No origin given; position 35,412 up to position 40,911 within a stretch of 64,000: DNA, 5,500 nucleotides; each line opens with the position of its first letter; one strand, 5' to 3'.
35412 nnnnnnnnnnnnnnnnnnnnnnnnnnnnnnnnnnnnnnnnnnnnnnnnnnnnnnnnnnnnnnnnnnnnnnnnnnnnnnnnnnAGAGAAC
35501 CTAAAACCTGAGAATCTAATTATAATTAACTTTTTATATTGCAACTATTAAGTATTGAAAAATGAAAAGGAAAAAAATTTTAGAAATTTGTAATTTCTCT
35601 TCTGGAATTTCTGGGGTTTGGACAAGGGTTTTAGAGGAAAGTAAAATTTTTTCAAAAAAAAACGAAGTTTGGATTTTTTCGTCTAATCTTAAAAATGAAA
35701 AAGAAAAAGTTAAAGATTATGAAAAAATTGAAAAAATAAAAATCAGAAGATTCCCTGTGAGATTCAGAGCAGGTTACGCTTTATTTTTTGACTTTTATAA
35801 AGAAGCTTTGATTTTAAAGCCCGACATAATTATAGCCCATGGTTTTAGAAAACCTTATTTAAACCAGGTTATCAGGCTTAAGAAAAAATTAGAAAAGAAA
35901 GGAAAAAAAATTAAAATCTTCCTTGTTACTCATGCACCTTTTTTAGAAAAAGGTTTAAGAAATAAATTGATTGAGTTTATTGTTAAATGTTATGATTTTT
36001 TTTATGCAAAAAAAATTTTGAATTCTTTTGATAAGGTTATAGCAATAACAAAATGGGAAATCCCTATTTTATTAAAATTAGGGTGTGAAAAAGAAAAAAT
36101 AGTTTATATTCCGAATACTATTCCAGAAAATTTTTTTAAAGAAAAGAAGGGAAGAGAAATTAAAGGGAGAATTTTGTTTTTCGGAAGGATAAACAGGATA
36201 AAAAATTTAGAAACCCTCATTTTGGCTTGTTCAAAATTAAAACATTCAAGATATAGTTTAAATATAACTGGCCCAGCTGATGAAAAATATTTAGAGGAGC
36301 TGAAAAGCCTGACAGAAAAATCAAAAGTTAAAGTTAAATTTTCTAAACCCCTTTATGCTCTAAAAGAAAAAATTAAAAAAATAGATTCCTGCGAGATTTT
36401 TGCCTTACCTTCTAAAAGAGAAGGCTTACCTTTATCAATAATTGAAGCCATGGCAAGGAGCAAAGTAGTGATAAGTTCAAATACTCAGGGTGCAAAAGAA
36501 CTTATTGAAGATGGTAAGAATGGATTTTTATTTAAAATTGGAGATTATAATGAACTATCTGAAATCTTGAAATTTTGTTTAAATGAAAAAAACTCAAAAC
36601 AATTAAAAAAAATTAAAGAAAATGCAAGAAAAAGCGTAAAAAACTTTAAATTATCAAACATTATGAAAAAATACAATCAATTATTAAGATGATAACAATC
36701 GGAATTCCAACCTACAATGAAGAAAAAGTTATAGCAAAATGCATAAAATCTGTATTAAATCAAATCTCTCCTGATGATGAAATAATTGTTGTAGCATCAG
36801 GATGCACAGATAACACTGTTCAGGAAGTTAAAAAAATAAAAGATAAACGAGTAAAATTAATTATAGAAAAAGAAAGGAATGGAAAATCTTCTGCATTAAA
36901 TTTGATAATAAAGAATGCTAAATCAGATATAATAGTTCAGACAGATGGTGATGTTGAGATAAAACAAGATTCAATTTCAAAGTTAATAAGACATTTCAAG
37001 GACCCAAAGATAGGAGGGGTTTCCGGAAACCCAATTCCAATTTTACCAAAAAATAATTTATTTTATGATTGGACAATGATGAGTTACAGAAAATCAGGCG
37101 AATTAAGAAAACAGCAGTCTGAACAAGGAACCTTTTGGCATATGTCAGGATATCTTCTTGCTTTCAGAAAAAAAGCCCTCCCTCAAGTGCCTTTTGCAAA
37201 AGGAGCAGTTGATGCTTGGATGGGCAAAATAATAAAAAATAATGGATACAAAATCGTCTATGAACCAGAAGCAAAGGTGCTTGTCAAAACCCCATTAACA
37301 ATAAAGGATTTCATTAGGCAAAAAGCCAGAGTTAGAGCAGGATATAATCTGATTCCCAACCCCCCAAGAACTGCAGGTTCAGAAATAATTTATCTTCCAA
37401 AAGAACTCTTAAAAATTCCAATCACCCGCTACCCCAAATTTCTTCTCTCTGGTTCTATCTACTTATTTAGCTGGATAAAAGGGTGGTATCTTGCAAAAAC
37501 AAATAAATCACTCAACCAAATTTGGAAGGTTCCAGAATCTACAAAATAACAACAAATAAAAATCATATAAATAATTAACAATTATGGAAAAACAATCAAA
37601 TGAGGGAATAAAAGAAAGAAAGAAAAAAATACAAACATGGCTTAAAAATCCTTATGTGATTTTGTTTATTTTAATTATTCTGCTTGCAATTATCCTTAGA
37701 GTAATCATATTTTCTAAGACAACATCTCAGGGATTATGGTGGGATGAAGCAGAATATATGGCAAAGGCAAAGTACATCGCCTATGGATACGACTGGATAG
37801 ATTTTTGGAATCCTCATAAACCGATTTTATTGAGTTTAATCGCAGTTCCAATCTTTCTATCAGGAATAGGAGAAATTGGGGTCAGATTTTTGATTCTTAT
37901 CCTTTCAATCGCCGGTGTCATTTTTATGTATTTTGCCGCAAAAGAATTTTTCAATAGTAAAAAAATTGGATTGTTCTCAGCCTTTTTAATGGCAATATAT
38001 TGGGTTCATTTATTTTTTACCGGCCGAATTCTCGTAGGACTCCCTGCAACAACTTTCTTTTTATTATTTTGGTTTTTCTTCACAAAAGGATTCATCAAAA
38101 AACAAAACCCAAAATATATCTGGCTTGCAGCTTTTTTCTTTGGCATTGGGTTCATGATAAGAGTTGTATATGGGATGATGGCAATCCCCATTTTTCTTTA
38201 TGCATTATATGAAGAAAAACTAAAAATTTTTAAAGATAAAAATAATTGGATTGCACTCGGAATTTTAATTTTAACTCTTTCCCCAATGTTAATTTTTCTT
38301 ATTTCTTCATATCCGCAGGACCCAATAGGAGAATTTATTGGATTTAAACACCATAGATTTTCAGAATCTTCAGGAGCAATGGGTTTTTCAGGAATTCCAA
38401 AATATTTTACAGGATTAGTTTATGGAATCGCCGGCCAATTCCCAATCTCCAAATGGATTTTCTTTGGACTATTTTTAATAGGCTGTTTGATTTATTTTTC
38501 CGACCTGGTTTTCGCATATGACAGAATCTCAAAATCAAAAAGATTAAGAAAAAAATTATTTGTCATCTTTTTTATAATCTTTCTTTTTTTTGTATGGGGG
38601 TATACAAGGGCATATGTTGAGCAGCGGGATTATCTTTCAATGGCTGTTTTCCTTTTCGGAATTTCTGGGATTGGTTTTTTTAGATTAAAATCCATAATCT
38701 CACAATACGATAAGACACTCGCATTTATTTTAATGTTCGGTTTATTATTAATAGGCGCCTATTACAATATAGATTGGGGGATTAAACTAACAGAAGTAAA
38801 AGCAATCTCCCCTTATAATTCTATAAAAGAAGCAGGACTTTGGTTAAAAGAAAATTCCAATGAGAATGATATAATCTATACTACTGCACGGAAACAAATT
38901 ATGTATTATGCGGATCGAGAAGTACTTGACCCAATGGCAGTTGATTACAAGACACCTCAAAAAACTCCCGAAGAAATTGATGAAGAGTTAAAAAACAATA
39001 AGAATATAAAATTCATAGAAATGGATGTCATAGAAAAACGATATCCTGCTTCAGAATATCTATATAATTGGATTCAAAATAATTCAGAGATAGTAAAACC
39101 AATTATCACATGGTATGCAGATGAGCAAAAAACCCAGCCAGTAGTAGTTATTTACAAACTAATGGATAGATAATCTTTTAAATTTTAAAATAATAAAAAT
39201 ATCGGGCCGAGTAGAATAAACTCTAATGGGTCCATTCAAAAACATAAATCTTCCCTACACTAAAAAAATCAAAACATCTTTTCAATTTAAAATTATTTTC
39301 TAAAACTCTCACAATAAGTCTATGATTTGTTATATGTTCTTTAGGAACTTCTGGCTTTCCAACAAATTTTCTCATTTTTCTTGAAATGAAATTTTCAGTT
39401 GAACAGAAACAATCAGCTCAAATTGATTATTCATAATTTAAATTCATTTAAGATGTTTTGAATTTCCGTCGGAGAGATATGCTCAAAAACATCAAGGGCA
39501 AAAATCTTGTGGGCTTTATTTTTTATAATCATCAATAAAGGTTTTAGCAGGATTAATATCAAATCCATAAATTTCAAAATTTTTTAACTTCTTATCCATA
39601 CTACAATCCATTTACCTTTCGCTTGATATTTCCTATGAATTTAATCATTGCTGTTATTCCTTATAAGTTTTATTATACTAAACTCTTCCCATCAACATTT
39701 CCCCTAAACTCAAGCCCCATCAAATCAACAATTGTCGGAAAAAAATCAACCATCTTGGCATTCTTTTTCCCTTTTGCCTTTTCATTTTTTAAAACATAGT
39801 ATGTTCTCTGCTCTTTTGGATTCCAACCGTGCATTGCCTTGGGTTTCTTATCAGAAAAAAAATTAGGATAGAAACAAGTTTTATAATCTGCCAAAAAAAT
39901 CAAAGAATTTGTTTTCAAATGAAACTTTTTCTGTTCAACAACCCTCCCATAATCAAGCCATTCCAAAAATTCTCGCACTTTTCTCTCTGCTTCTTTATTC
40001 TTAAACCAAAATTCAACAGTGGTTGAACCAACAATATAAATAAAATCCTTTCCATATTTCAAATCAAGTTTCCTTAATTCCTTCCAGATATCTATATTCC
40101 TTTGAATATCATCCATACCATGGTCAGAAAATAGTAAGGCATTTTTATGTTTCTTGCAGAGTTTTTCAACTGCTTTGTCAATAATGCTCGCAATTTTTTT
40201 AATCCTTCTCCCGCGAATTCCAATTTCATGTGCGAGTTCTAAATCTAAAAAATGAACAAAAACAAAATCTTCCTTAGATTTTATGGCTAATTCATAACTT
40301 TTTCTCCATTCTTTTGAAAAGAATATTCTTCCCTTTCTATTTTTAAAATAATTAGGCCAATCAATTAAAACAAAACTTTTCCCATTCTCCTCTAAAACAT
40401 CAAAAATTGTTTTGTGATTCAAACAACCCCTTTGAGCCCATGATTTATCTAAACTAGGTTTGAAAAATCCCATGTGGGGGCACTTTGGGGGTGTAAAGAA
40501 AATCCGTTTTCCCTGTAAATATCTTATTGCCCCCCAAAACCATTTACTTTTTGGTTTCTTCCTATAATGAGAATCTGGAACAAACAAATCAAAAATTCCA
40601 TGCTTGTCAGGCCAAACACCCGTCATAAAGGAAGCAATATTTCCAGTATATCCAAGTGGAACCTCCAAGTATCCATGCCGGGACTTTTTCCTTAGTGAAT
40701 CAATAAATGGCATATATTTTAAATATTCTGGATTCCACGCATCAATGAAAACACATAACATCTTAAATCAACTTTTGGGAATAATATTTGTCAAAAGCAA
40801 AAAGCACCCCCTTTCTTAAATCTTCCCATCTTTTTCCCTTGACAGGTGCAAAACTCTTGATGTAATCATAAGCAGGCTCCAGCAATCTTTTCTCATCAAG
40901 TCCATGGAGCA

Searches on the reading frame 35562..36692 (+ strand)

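Call 10: search_protein_families(library=pfam, proteins=[window:35562-36692:+], max_evalue=0.001)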
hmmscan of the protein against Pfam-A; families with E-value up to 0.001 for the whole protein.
window:35562-36692:+ (376 aa): 6 families
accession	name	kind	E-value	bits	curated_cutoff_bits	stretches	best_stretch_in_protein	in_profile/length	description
PF00534.26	Glycos_transf_1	-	2.3e-30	105.8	26.4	1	193-357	7-171/172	Glycosyl transferases group 1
PF13692.12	Glyco_trans_1_4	-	9.5e-24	84.7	27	1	203-340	3-140/142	Glycosyl transferases group 1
PF13439.12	Glyco_transf_4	-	7.1e-11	42.9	28.5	1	17-188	2-167/170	Glycosyltransferase Family 4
PF20706.3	GT4-conflict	-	2.6e-06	27.1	26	1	199-317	195-322/385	Family 4 Glycosyltransferase in conflict systems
PF24919.1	Mug62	-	0.00022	21.4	27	1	240-317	14-90/164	Meiotically up-regulated gene 62 protein-like domain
PF13579.12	Glyco_trans_4_4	-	0.00086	20.1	29.7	0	85-185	70-157/158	Glycosyl transferase 4-like domain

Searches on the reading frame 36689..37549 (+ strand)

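Call 10: search_protein_families(library=pfam, proteins=[window:36689-37549:+], max_evalue=0.001)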
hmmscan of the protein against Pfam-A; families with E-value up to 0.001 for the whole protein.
window:36689-37549:+ (286 aa): 5 families
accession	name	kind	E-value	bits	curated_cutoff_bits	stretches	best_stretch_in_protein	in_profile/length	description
PF00535.33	Glycos_transf_2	-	2.6e-33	115.8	23.3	1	3-164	1-164/168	Glycosyl transferase family 2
PF13641.12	Glyco_tranf_2_3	-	1.6e-19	71.3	27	1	3-214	4-226/230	Glycosyltransferase like family 2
PF13632.12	Glyco_trans_2_3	-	3.5e-11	43.7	27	1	81-232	1-145/198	Glycosyl transferase family group 2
PF10111.15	Glyco_tranf_2_2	-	2.5e-07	30.9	27.3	1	6-101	4-104/276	Glycosyltransferase like family 2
PF13506.12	Glyco_transf_21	-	2.4e-06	27.6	21.7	1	64-208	16-165/174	Glycosyl transferase family 21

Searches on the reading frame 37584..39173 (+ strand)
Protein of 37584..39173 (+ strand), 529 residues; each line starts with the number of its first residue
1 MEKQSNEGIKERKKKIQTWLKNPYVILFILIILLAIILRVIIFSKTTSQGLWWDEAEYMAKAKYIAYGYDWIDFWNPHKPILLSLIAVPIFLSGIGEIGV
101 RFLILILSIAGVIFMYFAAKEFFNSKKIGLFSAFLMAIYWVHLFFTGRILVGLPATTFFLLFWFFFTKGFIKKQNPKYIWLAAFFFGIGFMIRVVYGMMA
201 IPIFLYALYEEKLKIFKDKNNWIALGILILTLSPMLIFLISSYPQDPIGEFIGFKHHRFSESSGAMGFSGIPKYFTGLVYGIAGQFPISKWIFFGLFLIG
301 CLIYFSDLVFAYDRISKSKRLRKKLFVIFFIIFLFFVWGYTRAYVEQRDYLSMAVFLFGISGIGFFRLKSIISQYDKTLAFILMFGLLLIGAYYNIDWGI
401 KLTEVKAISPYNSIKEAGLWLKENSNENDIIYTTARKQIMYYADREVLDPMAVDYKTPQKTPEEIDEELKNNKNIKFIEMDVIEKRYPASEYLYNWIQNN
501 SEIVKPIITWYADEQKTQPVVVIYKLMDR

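Call 10: search_protein_families(library=pfam, proteins=[window:37584-39173:+], max_evalue=0.001)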
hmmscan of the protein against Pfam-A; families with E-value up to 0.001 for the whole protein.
window:37584-39173:+ (529 aa): 1 family
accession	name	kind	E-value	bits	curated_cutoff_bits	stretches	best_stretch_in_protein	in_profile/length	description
PF13231.12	PMT_2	-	1.4e-13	51.8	26.1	1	85-237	9-159/160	Dolichyl-phosphate-mannose-protein mannosyltransferase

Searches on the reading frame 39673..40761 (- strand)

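Call 10: search_protein_families(library=pfam, proteins=[window:39673-40761:-], max_evalue=0.001)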
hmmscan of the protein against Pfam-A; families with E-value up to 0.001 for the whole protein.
window:39673-40761:- (362 aa): 1 family
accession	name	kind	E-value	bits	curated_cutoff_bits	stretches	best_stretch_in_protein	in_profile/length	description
PF01663.27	Phosphodiest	-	3.2e-11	43.9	23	1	3-239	3-249/342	Type I phosphodiesterase / nucleotide pyrophosphatase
